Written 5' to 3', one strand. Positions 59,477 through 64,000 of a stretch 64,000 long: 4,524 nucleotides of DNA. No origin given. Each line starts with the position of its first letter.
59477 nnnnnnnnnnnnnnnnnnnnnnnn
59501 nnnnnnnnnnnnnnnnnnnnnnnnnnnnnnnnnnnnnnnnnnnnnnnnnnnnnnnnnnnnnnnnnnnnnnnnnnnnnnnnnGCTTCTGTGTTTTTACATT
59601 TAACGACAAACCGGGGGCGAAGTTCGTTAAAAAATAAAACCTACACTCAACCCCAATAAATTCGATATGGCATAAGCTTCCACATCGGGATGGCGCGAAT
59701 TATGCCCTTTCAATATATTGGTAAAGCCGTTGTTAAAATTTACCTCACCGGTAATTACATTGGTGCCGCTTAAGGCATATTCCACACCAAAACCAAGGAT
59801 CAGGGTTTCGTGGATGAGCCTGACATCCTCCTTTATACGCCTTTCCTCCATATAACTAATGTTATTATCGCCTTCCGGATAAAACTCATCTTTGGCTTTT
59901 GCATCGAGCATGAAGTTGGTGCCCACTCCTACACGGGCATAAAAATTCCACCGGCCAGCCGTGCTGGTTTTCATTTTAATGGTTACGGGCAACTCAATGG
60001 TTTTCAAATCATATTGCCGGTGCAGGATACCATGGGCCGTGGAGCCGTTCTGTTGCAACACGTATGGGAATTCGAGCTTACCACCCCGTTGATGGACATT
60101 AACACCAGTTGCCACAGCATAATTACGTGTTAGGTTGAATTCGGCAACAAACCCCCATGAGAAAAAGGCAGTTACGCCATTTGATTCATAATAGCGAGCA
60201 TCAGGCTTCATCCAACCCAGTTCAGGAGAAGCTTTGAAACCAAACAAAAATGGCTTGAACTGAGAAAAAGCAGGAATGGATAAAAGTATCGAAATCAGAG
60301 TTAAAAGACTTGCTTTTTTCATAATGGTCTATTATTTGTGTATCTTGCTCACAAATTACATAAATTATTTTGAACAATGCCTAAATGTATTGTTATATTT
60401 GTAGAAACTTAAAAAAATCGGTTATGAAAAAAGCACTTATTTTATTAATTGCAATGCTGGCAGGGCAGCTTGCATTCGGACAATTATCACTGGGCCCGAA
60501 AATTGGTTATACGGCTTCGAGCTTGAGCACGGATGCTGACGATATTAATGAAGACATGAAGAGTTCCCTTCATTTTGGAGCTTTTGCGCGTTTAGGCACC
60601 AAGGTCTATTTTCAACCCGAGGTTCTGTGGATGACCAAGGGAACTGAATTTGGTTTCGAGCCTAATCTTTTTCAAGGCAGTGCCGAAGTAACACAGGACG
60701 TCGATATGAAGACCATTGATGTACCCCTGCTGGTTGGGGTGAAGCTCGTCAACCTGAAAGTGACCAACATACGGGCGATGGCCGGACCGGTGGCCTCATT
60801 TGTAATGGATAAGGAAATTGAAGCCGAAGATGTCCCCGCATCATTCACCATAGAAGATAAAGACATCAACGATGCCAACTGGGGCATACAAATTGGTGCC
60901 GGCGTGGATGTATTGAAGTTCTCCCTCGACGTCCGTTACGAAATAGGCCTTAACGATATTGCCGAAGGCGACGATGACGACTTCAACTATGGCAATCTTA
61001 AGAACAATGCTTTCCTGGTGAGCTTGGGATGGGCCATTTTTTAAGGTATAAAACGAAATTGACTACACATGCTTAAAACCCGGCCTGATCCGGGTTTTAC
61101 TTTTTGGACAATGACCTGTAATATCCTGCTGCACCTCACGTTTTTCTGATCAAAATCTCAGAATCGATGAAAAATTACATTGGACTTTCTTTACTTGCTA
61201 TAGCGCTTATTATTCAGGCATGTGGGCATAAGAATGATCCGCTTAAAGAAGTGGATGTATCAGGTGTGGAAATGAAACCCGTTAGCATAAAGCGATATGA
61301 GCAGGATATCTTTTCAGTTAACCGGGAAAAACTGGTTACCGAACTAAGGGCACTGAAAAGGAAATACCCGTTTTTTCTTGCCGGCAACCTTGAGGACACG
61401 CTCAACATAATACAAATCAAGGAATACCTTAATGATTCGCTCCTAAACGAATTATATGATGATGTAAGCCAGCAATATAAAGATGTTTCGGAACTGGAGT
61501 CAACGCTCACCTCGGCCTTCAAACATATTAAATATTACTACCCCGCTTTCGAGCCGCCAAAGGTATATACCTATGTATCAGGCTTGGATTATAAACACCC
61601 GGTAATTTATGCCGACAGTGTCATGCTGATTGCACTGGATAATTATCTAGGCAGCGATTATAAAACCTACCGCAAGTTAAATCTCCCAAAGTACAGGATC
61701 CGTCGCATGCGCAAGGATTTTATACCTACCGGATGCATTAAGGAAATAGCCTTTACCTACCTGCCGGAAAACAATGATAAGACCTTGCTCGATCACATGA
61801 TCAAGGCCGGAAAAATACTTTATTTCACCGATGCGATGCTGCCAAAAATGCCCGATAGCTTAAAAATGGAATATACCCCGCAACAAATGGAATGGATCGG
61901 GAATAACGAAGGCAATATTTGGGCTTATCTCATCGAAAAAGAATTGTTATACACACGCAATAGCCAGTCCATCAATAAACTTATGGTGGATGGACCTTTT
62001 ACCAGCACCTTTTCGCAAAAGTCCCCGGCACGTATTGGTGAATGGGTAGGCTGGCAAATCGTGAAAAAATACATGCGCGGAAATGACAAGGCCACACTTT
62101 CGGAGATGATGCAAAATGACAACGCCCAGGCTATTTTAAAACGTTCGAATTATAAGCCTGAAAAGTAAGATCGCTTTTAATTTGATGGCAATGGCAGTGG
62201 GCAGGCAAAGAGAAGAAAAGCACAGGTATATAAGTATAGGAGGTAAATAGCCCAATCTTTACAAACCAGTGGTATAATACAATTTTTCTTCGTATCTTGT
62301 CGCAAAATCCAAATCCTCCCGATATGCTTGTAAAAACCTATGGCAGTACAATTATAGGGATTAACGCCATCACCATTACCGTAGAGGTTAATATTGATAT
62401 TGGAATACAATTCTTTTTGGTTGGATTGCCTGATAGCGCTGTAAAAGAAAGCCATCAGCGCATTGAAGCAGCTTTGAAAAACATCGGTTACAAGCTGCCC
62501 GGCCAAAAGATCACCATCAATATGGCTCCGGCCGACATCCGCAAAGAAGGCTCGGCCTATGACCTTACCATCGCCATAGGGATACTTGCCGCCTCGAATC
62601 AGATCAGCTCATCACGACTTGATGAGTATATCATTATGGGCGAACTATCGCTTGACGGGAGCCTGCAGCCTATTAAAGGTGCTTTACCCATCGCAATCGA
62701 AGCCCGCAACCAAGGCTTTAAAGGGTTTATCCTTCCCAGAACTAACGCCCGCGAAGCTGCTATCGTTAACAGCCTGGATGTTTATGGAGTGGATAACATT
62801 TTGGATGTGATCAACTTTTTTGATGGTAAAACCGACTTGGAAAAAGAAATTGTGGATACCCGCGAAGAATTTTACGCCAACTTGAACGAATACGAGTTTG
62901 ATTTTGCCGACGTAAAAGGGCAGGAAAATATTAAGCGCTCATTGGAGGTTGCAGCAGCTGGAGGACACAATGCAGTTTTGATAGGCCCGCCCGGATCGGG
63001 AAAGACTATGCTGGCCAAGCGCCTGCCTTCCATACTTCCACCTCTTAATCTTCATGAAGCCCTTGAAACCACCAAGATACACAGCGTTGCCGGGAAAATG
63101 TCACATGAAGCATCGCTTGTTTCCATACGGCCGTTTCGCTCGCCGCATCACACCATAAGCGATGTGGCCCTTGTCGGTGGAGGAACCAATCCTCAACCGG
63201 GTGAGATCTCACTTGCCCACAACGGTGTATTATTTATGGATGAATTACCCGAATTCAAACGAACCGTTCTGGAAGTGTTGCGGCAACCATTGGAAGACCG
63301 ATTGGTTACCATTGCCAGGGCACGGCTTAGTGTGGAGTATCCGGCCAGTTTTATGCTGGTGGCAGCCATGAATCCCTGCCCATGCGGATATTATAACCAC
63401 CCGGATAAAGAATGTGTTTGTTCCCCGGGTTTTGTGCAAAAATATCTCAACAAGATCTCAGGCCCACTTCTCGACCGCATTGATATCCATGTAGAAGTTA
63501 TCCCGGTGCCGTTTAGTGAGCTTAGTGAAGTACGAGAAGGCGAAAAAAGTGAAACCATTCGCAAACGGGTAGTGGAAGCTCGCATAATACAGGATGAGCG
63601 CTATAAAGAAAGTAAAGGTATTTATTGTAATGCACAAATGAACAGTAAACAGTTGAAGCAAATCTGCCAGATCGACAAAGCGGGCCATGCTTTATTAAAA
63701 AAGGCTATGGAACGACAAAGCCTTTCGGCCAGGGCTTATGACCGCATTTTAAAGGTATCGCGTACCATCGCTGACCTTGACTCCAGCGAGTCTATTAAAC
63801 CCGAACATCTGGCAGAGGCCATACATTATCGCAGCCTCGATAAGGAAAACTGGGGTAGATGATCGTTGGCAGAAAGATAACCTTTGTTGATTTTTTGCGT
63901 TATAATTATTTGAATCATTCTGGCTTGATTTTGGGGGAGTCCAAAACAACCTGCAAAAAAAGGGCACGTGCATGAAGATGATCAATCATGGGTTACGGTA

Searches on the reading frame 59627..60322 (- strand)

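Call 45: search_protein_families(library=pfam, proteins=[window:59627-60322:-], max_evalue=0.001)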
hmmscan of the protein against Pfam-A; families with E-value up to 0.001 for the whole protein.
window:59627-60322:- (231 aa): 2 families
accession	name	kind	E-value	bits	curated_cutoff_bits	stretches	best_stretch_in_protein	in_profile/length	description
PF13568.12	OMP_b-brl_2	-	8.4e-13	49.2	27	1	20-204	2-174/175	Outer membrane protein beta-barrel domain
PF13505.12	OMP_b-brl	-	0.00011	22.9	28.7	1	8-208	3-158/175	Outer membrane protein beta-barrel domain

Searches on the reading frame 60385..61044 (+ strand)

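Call 79: search_protein_families(library=pfam, proteins=[window:60385-61044:+], max_evalue=0.01)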
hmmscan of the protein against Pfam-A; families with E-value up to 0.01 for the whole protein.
window:60385-61044:+ (219 aa): 2 families
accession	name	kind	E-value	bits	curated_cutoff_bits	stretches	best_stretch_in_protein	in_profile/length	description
PF13568.12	OMP_b-brl_2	-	1.1e-20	74.9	27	1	33-193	8-174/175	Outer membrane protein beta-barrel domain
PF13505.12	OMP_b-brl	-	1.7e-11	45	28.7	1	18-216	3-173/175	Outer membrane protein beta-barrel domain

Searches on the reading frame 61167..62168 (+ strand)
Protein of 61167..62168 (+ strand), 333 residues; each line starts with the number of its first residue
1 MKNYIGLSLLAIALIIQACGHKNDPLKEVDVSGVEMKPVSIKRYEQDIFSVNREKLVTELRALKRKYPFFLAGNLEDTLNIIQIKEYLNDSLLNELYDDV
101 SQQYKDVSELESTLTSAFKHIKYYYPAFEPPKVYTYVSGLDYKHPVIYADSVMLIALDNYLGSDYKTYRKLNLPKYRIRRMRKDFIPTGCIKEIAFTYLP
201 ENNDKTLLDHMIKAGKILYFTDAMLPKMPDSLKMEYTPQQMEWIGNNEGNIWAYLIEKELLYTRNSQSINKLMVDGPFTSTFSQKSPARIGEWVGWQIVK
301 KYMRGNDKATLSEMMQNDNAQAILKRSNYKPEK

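Call 45: search_protein_families(library=pfam, proteins=[window:61167-62168:+], max_evalue=0.001)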
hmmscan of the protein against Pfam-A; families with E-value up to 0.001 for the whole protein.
window:61167-62168:+ (333 aa): 2 families
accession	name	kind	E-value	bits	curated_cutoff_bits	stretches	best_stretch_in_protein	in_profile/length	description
PF25594.1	GldB_lipo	-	2.4e-106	356.3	27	1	27-331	4-309/309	Gliding motility protein GldB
PF10026.15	DUF2268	-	4.7e-05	23.4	23.6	1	197-319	80-190/195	Predicted Zn-dependent protease (DUF2268)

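Call 83: find_encoding_contigs(protein=window:61167-62168:+, flank=10000, max_places=4)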
Protein window:61167-62168:+ (333 aa): 1 contig read that carries it; 1 place shown.
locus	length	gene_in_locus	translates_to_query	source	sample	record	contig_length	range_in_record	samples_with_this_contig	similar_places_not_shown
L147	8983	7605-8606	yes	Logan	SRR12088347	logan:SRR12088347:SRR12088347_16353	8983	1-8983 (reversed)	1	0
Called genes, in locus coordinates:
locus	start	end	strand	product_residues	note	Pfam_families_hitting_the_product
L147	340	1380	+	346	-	PF18174:HU-CCDC81_bac_1, PF18175:HU-CCDC81_bac_2, PF05036:SPOR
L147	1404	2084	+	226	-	PF24675:NpmA (weak), PF13847:Methyltransf_31, PF02390:Methyltransf_4, PF13649:Methyltransf_25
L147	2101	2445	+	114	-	PF01035:DNA_binding_1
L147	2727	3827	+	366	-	PF01883:FeS_assembly_P, PF00142:Fer4_NifH (faint), PF01656:CbiA, PF02374:ArsA_ATPase (weak), PF09140:MipZ (weak), PF10609:ParA, PF13614:AAA_31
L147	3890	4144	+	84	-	PF01106:NifU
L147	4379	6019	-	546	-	PF00795:CN_hydrolase, PF02540:NAD_synthase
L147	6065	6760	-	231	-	PF13568:OMP_b-brl_2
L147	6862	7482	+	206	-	PF13505:OMP_b-brl, PF13568:OMP_b-brl_2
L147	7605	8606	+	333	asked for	PF25594:GldB_lipo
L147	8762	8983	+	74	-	?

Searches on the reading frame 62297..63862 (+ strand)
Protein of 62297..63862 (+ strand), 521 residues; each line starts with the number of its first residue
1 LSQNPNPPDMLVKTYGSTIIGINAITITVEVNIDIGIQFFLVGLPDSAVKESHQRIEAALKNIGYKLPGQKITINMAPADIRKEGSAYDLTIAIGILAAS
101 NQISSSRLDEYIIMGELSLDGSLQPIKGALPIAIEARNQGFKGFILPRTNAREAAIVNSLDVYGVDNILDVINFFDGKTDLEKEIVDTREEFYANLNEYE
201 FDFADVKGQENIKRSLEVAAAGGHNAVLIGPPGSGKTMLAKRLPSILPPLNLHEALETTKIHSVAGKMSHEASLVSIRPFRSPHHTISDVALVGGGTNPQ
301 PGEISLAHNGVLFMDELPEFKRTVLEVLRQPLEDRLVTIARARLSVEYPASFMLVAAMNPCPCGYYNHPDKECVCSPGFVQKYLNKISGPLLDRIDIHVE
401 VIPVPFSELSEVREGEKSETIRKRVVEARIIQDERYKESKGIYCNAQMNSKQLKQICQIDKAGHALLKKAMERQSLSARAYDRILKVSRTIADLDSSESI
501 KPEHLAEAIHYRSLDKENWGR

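Call 79: search_protein_families(library=pfam, proteins=[window:62297-63862:+], max_evalue=0.01)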
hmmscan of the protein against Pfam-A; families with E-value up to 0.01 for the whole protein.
window:62297-63862:+ (521 aa): 13 families
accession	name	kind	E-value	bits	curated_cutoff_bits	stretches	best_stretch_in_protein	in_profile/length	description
PF01078.27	Mg_chelatase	-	9.7e-97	322.8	20.3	1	202-405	1-203/207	Magnesium chelatase, subunit ChlI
PF13541.12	ChlI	-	2.3e-46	157.1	27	1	29-150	1-121/121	Subunit ChlI of Mg-chelatase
PF13335.12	Mg_chelatase_C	-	6.7e-35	120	26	1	415-512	1-94/94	Magnesium chelatase, subunit ChlI C-terminal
PF07728.20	AAA_5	-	3.9e-10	40.3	22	1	227-362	3-125/139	AAA domain (dynein-related subfamily)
PF00493.29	MCM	-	3.5e-07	30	23.3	1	300-368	113-180/224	MCM P-loop domain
PF05496.18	RuvB_N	-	5.9e-05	23.3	27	0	203-241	6-51/159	Holliday junction DNA helicase RuvB P-loop domain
PF05362.19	Lon_C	-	0.00037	20.5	21.1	1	68-172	92-199/205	Lon protease (S16) C-terminal proteolytic domain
PF00158.32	Sigma54_activat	-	0.0004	20.6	20.2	0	295-338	80-123/168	Sigma-54 interaction domain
PF13401.12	AAA_22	-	0.0011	19.7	27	1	226-248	8-30/130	AAA domain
PF20030.5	bpMoxR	-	0.0016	18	27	0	208-247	16-55/205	MoxR domain in the MoxR-vWA-beta-propeller ternary systems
PF00004.35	AAA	-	0.0018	19.2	21.2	0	227-246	2-21/131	ATPase family associated with various cellular activities (AAA)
PF01695.23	IstB_IS21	-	0.0042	17.1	24.1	1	194-241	62-110/238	IstB-like ATP binding protein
PF13191.12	AAA_16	-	0.0046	17.9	32.6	0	214-245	14-46/167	AAA ATPase domain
